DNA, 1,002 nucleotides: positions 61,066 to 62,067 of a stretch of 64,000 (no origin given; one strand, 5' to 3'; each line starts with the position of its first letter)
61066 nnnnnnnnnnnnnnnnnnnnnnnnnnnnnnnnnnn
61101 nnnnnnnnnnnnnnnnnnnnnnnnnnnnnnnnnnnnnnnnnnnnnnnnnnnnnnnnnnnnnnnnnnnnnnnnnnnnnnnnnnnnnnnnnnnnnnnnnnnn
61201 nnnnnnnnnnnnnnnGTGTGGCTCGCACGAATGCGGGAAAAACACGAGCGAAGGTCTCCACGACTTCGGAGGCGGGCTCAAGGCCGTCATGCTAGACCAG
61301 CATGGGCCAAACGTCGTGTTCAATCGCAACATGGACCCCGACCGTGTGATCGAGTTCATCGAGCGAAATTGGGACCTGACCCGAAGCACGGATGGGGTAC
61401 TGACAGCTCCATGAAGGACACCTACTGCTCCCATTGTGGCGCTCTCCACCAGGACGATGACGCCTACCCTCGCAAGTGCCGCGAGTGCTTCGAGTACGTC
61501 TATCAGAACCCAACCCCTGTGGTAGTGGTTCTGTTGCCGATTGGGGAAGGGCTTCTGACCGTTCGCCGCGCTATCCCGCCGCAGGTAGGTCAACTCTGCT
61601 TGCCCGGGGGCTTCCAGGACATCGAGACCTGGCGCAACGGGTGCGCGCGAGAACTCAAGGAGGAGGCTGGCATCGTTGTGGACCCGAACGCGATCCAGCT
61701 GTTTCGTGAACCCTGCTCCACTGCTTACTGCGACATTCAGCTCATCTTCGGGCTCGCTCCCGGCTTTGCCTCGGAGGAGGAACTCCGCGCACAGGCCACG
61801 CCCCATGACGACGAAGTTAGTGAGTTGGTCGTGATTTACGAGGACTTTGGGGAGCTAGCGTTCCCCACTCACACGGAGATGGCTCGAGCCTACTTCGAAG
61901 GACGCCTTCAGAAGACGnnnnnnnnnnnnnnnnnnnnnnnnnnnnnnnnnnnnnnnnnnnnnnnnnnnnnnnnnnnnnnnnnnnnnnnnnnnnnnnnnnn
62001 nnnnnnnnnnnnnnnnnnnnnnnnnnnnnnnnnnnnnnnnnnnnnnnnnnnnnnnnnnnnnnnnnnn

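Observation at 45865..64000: Possible phage RNA repair/end-healing set: HNH-RNA-ligase fusion, Tpt1 and a PP-lambda-type phosphoesterase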

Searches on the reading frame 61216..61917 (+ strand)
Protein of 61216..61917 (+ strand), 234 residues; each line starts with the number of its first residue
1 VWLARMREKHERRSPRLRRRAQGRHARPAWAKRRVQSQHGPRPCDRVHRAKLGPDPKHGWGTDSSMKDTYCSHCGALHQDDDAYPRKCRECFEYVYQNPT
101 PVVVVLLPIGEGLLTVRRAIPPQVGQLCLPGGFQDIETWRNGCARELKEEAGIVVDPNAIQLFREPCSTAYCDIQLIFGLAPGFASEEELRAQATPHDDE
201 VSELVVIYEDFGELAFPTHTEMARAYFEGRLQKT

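Call 5: search_protein_families(library=pfam, proteins=[window:61216-61917:+], max_evalue=0.01)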
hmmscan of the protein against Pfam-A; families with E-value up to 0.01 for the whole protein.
window:61216-61917:+ (234 aa): 1 family
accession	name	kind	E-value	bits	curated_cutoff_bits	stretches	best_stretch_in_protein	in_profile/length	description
PF00293.34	NUDIX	-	1.4e-08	35.2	21.1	1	102-214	5-119/134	NUDIX domain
